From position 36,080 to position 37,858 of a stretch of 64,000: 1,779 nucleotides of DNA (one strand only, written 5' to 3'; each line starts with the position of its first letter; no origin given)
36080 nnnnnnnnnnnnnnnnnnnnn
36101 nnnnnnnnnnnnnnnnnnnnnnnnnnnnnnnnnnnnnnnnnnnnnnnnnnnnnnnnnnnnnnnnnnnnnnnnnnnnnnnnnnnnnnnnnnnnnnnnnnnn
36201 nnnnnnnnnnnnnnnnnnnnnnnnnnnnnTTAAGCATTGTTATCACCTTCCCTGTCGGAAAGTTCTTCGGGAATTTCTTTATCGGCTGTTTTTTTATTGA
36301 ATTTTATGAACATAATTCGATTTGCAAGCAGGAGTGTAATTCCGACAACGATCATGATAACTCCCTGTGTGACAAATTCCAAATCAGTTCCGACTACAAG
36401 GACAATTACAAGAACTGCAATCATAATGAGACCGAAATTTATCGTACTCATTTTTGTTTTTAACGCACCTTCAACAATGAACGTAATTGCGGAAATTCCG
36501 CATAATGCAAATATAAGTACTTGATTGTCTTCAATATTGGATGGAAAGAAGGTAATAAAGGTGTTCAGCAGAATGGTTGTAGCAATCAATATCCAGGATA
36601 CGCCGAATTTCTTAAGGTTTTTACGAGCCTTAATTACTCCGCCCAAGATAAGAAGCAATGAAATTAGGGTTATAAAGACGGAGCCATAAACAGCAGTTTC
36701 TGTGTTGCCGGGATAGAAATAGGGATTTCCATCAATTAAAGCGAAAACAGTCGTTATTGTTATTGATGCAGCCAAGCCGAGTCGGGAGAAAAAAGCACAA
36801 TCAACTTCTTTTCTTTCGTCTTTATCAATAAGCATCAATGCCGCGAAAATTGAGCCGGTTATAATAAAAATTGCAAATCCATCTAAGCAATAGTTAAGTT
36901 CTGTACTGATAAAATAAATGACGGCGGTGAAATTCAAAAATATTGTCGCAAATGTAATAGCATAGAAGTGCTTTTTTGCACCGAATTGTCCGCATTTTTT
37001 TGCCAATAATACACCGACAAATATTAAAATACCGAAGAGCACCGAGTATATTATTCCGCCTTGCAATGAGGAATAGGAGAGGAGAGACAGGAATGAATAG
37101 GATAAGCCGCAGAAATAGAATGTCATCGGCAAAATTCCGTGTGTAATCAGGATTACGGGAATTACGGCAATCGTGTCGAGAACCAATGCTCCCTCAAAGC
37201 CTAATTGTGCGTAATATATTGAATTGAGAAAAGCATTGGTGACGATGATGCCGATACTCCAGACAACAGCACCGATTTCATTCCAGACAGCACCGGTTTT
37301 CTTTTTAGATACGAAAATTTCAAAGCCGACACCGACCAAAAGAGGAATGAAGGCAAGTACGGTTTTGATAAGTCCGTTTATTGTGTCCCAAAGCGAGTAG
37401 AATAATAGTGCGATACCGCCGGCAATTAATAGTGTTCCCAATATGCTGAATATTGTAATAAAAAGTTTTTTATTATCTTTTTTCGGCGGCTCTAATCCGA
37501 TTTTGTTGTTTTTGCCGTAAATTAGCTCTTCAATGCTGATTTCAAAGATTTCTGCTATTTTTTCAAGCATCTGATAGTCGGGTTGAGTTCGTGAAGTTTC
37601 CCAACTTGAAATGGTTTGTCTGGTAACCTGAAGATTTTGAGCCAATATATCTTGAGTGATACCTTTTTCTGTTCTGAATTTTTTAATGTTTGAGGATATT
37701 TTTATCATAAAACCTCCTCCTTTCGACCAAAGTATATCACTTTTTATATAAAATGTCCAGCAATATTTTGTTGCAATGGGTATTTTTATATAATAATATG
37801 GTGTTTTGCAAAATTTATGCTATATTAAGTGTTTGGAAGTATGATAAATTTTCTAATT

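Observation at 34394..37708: Membrane-embedded XRE regulator translationally coupled to three tandem paralogous surface-anchored proteins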

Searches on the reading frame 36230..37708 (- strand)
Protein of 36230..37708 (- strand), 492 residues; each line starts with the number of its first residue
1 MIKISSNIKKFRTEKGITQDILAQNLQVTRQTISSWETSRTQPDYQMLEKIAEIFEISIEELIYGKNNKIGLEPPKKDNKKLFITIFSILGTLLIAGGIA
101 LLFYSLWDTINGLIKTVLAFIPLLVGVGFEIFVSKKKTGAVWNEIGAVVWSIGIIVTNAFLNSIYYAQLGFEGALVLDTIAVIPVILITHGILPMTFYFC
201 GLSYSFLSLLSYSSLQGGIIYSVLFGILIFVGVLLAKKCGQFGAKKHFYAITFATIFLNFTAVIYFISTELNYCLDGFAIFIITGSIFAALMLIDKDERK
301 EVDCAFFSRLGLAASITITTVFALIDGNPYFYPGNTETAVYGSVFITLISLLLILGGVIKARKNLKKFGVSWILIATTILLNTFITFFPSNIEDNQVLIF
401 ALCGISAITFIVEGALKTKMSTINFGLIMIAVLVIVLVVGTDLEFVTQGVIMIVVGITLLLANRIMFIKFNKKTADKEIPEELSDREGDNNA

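Call 3: search_protein_families(library=pfam, proteins=[window:36230-37708:-], max_evalue=1)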
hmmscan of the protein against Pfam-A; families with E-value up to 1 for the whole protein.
window:36230-37708:- (492 aa): 11 families
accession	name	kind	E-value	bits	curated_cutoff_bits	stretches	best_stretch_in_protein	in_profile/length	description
PF01381.28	HTH_3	-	2.9e-13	50.1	23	1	8-62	1-55/55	Helix-turn-helix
PF12844.13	HTH_19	-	2.1e-09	37.6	30.2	1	7-67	3-63/64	Helix-turn-helix domain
PF09925.14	DUF2157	-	2.9e-09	37.2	32.4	1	77-189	28-140/146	Predicted membrane protein (DUF2157)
PF13560.12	HTH_31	-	1e-06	29.4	27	1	9-61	7-60/64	Helix-turn-helix domain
PF13443.12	HTH_26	-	2.2e-06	28.2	22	1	7-63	1-58/63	Cro/C1-type HTH DNA-binding domain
PF07022.19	Phage_CI_repr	-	0.0011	19.8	22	1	16-67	11-62/65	Bacteriophage CI repressor helix-turn-helix domain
PF16079.10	Phage_holin_5_2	-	0.013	16.2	29.2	1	348-422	1-67/76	Phage holin family Hol44, in holin superfamily V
PF16677.11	GP3_package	-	0.086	13.4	29.4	1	15-69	32-87/105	DNA-packaging protein gp3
PF08279.18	HTH_11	-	0.23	11.8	25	1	12-33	11-32/55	HTH domain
PF10161.14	DDDD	-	0.28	11.4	27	1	412-441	21-51/76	Putative mitochondrial precursor protein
PF02074.21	Peptidase_M32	-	0.28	10.2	25.1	1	5-57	78-131/489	Carboxypeptidase Taq (M32) metallopeptidase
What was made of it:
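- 36230..37708 (-): Gene for the 492-aa membrane-embedded XRE regulator (HTH_3 + DUF2157 + 10 further TM helices), preceded by the SD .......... Pfam HTH_3 and DUF2157 above cut-off (call 3).
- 37511..37708 (-): Cytoplasmic XRE/Cro-type HTH domain (residues 1-66), including the invariant recognition helix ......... and the invariant juxtamembrane motif EELIYG (residues 60-65). HTH_3 E 2.9e-13 (call 3). pLDDT about 90.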

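Call 4: search_protein_families(library=ncbifam, proteins=[window:36230-37708:-], max_evalue=1)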
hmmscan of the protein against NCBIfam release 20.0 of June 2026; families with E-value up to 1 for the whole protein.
window:36230-37708:- (492 aa): 21 families
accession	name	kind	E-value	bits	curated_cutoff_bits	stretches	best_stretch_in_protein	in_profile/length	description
NF041951.1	phage_RstR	subfamily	1.3e-12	48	80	1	3-68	2-67/108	RstR family transcriptional repressor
NF047948.1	male_kill_WMK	equivalog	4.9e-08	32.8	300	1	3-68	162-227/300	WO male-killing family protein Wmk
NF007257.0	PRK09706.1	subfamily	9.6e-08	31.9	101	1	4-80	6-81/135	transcriptional repressor DicA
TIGR00270.2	TIGR00270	equivalog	2.4e-06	27.4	110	1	6-61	78-133/159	multiprotein bridging factor aMBF1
NF052239.1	antitox_spr1629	equivalog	2.4e-06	26.9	335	1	6-60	5-59/377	spr1629 family repressor/antitoxin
NF047542.1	telomere_Tap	equivalog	7.2e-06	25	600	1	9-55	23-69/695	telomere-associated protein Tap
TIGR03070.1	couple_hipB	subfamily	1.3e-05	25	71.65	1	3-56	2-55/58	type II toxin-antitoxin system Y4mF family antitoxin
NF003162.0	PRK04140.1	equivalog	0.00019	20.6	263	1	6-64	129-187/317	transcriptional regulator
TIGR03830.1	CxxCG_CxxCG_HTH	subfamily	0.00027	20.7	61.8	1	5-47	67-109/127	type II TA system antitoxin MqsA family protein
NF007271.0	PRK09726.1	equivalog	0.00074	19.5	79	1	5-59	14-68/88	type II toxin-antitoxin system antitoxin HipB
NF041575.1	antitoxPezA_Strep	equivalog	0.003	17.5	290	1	4-66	2-63/158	type II toxin-antitoxin system antitoxin PezA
NF040522.1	VC1465_fam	subfamily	0.0057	16.7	70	1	8-46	1-39/111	VC1465 family Xer recombination activation factor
NF007408.0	PRK09943.1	equivalog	0.0061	16.1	211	1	6-64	10-68/185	HTH-type transcriptional regulator PuuR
NF006015.0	PRK08154.1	subfamily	0.0085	15.3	204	1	4-67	31-94/314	anaerobic benzoate catabolism transcriptional regulator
NF007481.0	PRK10072.1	equivalog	0.013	15.9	110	1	6-46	36-76/96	HTH-type transcriptional regulator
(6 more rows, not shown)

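Call 11: find_homologous_proteins(query=window:36230-37708:-, max_evalue=0.001)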
Query window:36230-37708:- (492 aa): 9 proteins with E <= 0.001 among 8000 candidates.
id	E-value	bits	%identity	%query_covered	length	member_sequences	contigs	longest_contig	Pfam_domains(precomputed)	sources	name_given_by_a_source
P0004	0.0e+0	1046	100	100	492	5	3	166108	PF12844.14,PF09925.15,PF01381.29,PF13560.13,PF13443.13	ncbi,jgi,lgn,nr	ncbi:MAG TPA: DUF2157 domain-containing protein [Clostridiales bacterium]|nr:DUF2157 domain-containi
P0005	7.4e-56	208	31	97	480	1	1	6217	PF12844.14,PF09925.15,PF01381.29,PF13560.13,PF13443.13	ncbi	-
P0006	3.8e-55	206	30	97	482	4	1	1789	PF12844.14,PF09925.15,PF01381.29,PF13560.13,PF13443.13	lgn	-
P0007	1.8e-54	204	31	97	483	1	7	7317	PF12844.14,PF09925.15,PF01381.29,PF13560.13,PF13443.13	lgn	-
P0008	1.7e-53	201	31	97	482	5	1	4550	PF12844.14,PF09925.15,PF01381.29,PF13560.13,PF13443.13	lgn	-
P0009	2.2e-48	184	31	97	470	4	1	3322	PF12844.14,PF09925.15,PF01381.29,PF13560.13,PF13443.13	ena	-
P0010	8.6e-48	182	30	98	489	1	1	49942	PF12844.14,PF09925.15,PF01381.29,PF07022.20,PF13560.13,PF13443.13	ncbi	-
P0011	2.0e-43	167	29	98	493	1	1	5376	PF12844.14,PF09925.15,PF01381.29,PF13560.13,PF13443.13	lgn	-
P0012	2.4e-43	167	39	47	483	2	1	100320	PF12844.14,PF09925.15,PF01381.29,PF07022.20,PF13560.13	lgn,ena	-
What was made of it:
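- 36230..37708 (-): NCBI names the identical protein a 'DUF2157 domain-containing protein' (call 11).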

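Call 12: find_encoding_contigs(protein=P0010, flank=5000, max_places=3)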
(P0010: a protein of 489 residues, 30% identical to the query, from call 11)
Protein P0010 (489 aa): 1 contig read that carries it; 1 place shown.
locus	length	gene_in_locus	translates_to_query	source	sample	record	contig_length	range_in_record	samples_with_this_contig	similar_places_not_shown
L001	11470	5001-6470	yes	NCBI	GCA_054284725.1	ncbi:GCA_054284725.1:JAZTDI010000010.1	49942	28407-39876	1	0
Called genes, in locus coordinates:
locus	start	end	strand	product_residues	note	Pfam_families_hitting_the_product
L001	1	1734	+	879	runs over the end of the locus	PF04851:ResIII, PF00176:SNF2-rel_dom (weak)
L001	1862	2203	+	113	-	PF03551:PadR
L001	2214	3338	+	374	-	-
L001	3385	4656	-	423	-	PF15428:Imm26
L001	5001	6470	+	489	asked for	PF01381:HTH_3, PF07022:Phage_CI_repr (weak), PF12844:HTH_19, PF13443:HTH_26 (weak), PF13560:HTH_31, PF09925:DUF2157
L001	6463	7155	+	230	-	-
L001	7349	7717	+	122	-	PF12844:HTH_19 (weak), PF01381:HTH_3 (weak)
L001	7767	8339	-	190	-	PF06130:PTAC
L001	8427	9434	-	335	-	PF14057:GGGtGRT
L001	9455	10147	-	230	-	-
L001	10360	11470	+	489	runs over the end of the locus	PF03062:MBOAT, PF13813:MBOAT_2 (weak)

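Call 13: find_encoding_contigs(protein=P0012, flank=5000, max_places=3)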
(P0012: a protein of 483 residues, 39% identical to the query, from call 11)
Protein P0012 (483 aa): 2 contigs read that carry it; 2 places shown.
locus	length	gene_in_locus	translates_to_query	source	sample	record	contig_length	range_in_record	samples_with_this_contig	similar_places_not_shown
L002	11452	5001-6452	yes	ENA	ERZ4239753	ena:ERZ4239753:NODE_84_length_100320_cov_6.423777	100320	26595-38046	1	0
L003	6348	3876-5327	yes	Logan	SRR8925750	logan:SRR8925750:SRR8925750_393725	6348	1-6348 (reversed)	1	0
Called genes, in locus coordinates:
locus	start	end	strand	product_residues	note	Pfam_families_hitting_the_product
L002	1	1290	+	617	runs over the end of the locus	PF00583:Acetyltransf_1, PF01408:GFO_IDH_MocA, PF21252:Glyco_hydro_109_C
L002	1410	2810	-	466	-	PF01554:MatE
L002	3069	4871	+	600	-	PF01301:Glyco_hydro_35, PF02449:Glyco_hydro_42, PF21317:BetaGal_ABD_1, PF21467:BetaGal_gal-bd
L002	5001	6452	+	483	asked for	PF01381:HTH_3, PF07022:Phage_CI_repr, PF12844:HTH_19, PF13560:HTH_31, PF09925:DUF2157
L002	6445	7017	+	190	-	-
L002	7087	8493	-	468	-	PF04055:Radical_SAM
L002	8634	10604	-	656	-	PF00664:ABC_membrane, PF00005:ABC_tran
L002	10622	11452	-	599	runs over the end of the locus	PF00664:ABC_membrane, PF00005:ABC_tran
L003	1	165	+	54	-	?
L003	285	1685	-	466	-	PF01554:MatE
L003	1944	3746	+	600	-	PF01301:Glyco_hydro_35, PF02449:Glyco_hydro_42, PF21317:BetaGal_ABD_1, PF21467:BetaGal_gal-bd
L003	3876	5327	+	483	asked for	PF01381:HTH_3, PF07022:Phage_CI_repr, PF12844:HTH_19, PF13560:HTH_31, PF09925:DUF2157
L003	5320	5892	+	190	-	-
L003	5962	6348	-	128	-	?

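Call 16: find_encoding_contigs(protein=P0005, flank=5000, max_places=3)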
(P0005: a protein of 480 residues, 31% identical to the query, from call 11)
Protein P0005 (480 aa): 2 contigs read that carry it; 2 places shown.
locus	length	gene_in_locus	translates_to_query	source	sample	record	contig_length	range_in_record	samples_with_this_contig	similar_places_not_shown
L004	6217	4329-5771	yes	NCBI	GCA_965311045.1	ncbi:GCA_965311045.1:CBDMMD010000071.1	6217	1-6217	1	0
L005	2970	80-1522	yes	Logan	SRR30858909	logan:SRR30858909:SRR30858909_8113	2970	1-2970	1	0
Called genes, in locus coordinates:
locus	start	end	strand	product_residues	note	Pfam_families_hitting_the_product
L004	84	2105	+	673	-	PF01261:AP_endonuc_2, PF01408:GFO_IDH_MocA, PF22725:GFO_IDH_MocA_C3, PF02894:GFO_IDH_MocA_C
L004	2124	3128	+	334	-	PF01408:GFO_IDH_MocA, PF02894:GFO_IDH_MocA_C, PF22725:GFO_IDH_MocA_C3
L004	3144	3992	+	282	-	PF00106:adh_short, PF13561:adh_short_C2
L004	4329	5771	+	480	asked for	PF01381:HTH_3, PF12844:HTH_19, PF13443:HTH_26 (weak), PF13560:HTH_31, PF09925:DUF2157 (weak)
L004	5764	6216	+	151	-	?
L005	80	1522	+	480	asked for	PF01381:HTH_3, PF12844:HTH_19, PF13443:HTH_26 (weak), PF13560:HTH_31, PF09925:DUF2157 (weak)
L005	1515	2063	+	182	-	-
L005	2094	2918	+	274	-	PF05857:TraX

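Call 17: find_encoding_contigs(protein=P0007, flank=5000, max_places=3)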
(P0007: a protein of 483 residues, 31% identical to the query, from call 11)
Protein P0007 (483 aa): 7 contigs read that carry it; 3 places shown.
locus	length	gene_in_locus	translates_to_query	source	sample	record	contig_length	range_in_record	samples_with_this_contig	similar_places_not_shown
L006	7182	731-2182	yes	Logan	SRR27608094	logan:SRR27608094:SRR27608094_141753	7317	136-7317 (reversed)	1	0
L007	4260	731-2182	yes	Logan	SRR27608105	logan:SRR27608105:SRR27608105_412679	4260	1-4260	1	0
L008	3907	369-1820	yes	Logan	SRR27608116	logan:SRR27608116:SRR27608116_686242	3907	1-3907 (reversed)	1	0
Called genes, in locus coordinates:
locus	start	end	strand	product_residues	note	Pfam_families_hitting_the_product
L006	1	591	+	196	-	?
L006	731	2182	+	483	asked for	PF01381:HTH_3, PF12844:HTH_19, PF13443:HTH_26, PF13560:HTH_31, PF09925:DUF2157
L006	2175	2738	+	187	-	-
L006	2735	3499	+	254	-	PF05857:TraX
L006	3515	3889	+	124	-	-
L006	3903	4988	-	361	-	PF22244:GCE_fung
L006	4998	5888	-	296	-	PF02588:YitT_membrane, PF10035:DUF2179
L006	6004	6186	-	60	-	PF01783:Ribosomal_L32p, PF13248:Zn_ribbon_3 (weak)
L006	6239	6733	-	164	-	PF02620:YceD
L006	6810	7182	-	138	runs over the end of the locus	-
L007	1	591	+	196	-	?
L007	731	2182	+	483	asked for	PF01381:HTH_3, PF12844:HTH_19, PF13443:HTH_26, PF13560:HTH_31, PF09925:DUF2157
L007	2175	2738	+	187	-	-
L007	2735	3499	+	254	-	PF05857:TraX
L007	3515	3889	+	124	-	-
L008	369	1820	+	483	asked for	PF01381:HTH_3, PF12844:HTH_19, PF13443:HTH_26, PF13560:HTH_31, PF09925:DUF2157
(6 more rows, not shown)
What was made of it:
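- The motif travels with the gene through different neighbourhoods (calls 12, 13, 16, 17).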

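Call 21: search_protein_families(library=pfam, proteins=[L001:6463-7152:+, L002:6445-7014:+, L005:1515-2060:+, L006:2175-2735:+], max_evalue=10)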
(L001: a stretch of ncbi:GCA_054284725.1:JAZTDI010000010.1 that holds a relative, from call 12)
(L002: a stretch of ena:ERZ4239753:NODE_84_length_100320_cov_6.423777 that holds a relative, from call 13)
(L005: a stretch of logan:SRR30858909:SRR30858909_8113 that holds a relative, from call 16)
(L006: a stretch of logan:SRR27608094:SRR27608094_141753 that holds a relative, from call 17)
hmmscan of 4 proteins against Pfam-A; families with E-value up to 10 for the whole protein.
L001:6463-7152:+ (230 aa): 0 families

L002:6445-7014:+ (190 aa): 0 families

L005:1515-2060:+ (182 aa): 2 families
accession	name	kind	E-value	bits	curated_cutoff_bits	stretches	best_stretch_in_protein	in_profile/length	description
PF22535.1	DUF7003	-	0.15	12.4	27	1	95-180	84-169/221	Family of unknown function (DUF7003)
PF13474.12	SnoaL_3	-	0.25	12.1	22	1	32-76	52-96/121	SnoaL-like domain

L006:2175-2735:+ (187 aa): 0 families

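Call 25: find_related_loci(query=A3, collection=genome_contigs, flank=4000)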
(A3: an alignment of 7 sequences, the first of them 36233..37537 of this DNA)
Query A3 (435 aa) in genome_contigs; peptide patterns used: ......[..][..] (x = any residue, [..] = any of these).
358 stretches matched a pattern; 124 encode a relative of the query (tblastn E <= 1e-3); the best 80 are kept; 80 distinct loci.
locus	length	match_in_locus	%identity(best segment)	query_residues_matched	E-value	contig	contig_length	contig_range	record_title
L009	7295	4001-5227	31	2-421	4e-44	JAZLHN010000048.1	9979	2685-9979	MAG: Acutalibacteraceae bacterium isolate T1900044980_TA20190042.MAGScoT_cleanbin_000143 SGB_4120_k141_815723, whole gen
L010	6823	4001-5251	29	1-425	1e-39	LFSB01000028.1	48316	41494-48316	MAG: Clostridiales bacterium DTU089 scaffold18564, whole genome shotgun sequence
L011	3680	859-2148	31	1-435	3e-37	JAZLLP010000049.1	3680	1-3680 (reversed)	MAG: Acutalibacteraceae bacterium isolate T1900044957_TA20190013.MAGScoT_cleanbin_000012 SGB_3853_k141_485396, whole gen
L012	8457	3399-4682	30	1-430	6e-36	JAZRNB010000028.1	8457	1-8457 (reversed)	MAG: Acutalibacteraceae bacterium isolate T1900045414_YK20190104.MAGScoT_cleanbin_000030 SGB_7023_k141_828632, whole gen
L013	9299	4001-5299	28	2-433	2e-35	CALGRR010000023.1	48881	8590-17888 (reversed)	MAG TPA_asm: uncultured Clostridia bacterium isolate SRR6425758_bin.124_CONCOCT_v1.1_MAG genome assembly, contig: ERZ176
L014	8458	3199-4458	27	2-420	3e-34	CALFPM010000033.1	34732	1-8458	MAG TPA_asm: uncultured Clostridia bacterium isolate SRR6425781_bin.32_CONCOCT_v1.1_MAG genome assembly, contig: ERZ1767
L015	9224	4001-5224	30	1-435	3e-34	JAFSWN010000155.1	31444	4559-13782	MAG: Clostridia bacterium isolate RGIG3538 Goat_Rumen.Co__c1705472, whole genome shotgun sequence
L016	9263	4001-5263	28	2-435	8e-33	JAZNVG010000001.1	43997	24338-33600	MAG: Acutalibacteraceae bacterium isolate T1900044791_TS20190257.MAGScoT_cleanbin_000008 SGB_2649_k141_736799, whole gen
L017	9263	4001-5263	28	2-435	4e-33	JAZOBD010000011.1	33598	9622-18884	MAG: Acutalibacteraceae bacterium isolate T1900044759_TS20190225.MAGScoT_cleanbin_000007 SGB_2339_k141_3164275, whole ge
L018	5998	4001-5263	26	2-421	1e-32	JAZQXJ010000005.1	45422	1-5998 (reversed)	MAG: Acutalibacteraceae bacterium isolate T1900045162_TC20190156.MAGScoT_cleanbin_000016 SGB_5086_k141_2755962, whole ge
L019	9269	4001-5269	27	1-430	1e-32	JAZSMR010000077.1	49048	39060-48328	MAG: Acutalibacteraceae bacterium isolate T1900044553_TS20190019.MAGScoT_cleanbin_000023 SGB_264_k141_1687898, whole gen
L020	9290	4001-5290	28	2-435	2e-32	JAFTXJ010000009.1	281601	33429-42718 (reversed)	MAG: Clostridia bacterium isolate RGIG4236 Roe_deer_Colon-4__c702, whole genome shotgun sequence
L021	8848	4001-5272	27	1-420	7e-32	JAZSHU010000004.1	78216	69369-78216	MAG: Acutalibacteraceae bacterium isolate T1900044574_TS20190040.MAGScoT_cleanbin_000045 SGB_475_k141_1486559, whole gen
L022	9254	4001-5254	28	2-421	9e-32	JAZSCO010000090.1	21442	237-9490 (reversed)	MAG: Acutalibacteraceae bacterium isolate T1900044915_TS20190381.MAGScoT_cleanbin_000012 SGB_3328_k141_1760096, whole ge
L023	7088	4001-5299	27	1-435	3e-31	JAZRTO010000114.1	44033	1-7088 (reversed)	MAG: Acutalibacteraceae bacterium isolate T1900045342_YK20190032.MAGScoT_cleanbin_000015 SGB_6658_k141_480574, whole gen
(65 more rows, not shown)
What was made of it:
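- A genome scan found 124 relatives, of which 80 loci were retrieved (call 25).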

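Call 33: search_protein_families(library=pfam, alignment_id=A3, max_evalue=10)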
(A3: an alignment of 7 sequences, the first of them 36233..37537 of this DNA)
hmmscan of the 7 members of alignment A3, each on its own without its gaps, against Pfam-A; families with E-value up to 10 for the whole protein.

A. member 1, window:36233-37537:- (435 aa): 3 families
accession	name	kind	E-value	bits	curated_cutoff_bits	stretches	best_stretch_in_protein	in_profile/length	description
PF09925.14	DUF2157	-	4.3e-09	36.6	32.4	1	20-132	28-140/146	Predicted membrane protein (DUF2157)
PF16079.10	Phage_holin_5_2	-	0.011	16.4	29.2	1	291-365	1-67/76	Phage holin family Hol44, in holin superfamily V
PF10161.14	DDDD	-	0.21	11.7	27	1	355-384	21-51/76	Putative mitochondrial precursor protein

B. families by the number of members that match (of 7 scanned): 12 families
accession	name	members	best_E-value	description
PF09925.14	DUF2157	7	7.4e-15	Predicted membrane protein (DUF2157)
PF16079.10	Phage_holin_5_2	1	0.011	Phage holin family Hol44, in holin superfamily V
PF11381.13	DUF3185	1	0.04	Protein of unknown function (DUF3185)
PF12415.13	rpo132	1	0.04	Poxvirus DNA dependent RNA polymerase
PF13807.11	GNVR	1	0.046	G-rich domain on putative tyrosine kinase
PF13058.12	DUF3920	1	0.19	Protein of unknown function (DUF3920)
PF10161.14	DDDD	1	0.21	Putative mitochondrial precursor protein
PF25471.1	TM_PetC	1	0.36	Iron-sulfur subunit PetC transmembrane anchor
PF17073.10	SafA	1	0.36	Two-component-system connector protein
PF07695.17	7TMR-DISM_7TM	1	0.6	7TM diverse intracellular signalling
PF17272.7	DUF5337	1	1.9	Family of unknown function (DUF5337)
PF09656.15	PGPGW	1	9.2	Putative transmembrane protein (PGPGW)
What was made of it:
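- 37142..37480 (-): DUF2157 region (residues 77-189), forming TM helices 1-4. It is hit in 7/7 homologues, best E 7.4e-15 (calls 3, 33).
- On Pfam DUF2157 (PF09925): 7/7 homologues match, best E 7.4e-15 (calls 3, 33).
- Closest known: Pfam DUF2157. Same: Residues 77-189 match DUF2157 above the gathering score in the window protein and in 7/7 homologues (calls 3, 33).
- No Pfam transporter family is hit (calls 3, 33).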

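Call 53: search_protein_families(library=padloc, proteins=[window:36230-37708:-], max_evalue=1)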
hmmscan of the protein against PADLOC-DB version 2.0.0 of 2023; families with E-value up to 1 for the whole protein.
window:36230-37708:- (492 aa): 18 families
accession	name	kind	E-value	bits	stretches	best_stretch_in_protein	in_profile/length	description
PDLC02926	HTH_VI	-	2.5e-12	44.9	1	4-82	2-80/92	-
PDLC03954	RmrA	-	5.1e-08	30.2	1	6-63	13-70/380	-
PDLC03951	RmrA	-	6.8e-08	29.9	1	6-61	11-66/400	-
PDLC03947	RmrA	-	3.9e-07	27.2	1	5-59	13-67/383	-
PDLC03952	RmrA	-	7.1e-07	26.4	1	5-69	24-88/395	-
PDLC03945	RmrA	-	1.1e-06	26.1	1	6-60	5-59/394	-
PDLC04775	PDC-M69A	-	2.4e-06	26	1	3-70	7-74/113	-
PDLC03949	RmrA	-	3.2e-06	24.3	1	7-58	6-57/363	-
PDLC03944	RmrA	-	8.2e-06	23.1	1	8-57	11-60/384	-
PDLC03668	Control_protein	-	0.00016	20.1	1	3-58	8-63/79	control protein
PDLC03956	RmrA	-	0.00017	18.8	1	10-58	15-64/399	-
PDLC03665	Control_protein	-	0.00036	18.7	1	3-63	8-69/77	control protein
PDLC04142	capH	-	0.00046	19.2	1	6-63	9-66/103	capH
PDLC03943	RmrA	-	0.0014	15.8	1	6-59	5-58/370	-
PDLC03948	RmrA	-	0.0017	15.3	1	10-57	15-62/397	-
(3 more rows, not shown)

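Call 54: search_protein_families(library=phrogs, proteins=[window:36230-37708:-], max_evalue=1)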
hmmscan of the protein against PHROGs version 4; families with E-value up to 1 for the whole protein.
window:36230-37708:- (492 aa): 36 families (the best 25 are shown)
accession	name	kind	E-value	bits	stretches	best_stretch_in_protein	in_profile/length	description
phrog_8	-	transcription regulation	1.8e-16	61.5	1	1-74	74-147/346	transcriptional regulator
phrog_4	-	transcription regulation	6.4e-14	52.7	1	2-79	135-209/400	transcriptional repressor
phrog_3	-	transcription regulation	1.3e-13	52.6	1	1-79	86-164/430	transcriptional repressor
phrog_2967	-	transcription regulation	3e-13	50.8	1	3-76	10-78/225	transcriptional regulator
phrog_2439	-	transcription regulation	1.3e-09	38.4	1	5-61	9-65/367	transcriptional regulator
phrog_2328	-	transcription regulation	1.7e-09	38.5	1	5-75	17-82/128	transcriptional repressor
phrog_5823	-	transcription regulation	8.2e-07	29.5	1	3-65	6-69/404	transcriptional regulator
phrog_7241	-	transcription regulation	9.2e-07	30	1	5-63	63-121/122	transcriptional regulator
phrog_2104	-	unknown function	3.9e-06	28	1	6-52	42-88/103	-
phrog_3037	-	transcription regulation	6.4e-06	27.1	1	5-69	28-81/189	transcriptional repressor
phrog_1994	-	DNA, RNA and nucleotide metabolism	1.8e-05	25.7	1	7-66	3-62/170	DNA binding protein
phrog_4779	-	transcription regulation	2.8e-05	25.6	1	5-56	4-57/98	transcriptional regulator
phrog_4836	-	transcription regulation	4.3e-05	24.2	1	5-66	77-138/194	CII-like regulator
phrog_7950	-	transcription regulation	0.00015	22.8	1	6-44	10-53/68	transcriptional repressor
phrog_1124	-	transcription regulation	0.00034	21.2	1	1-55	2-59/177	transcriptional regulator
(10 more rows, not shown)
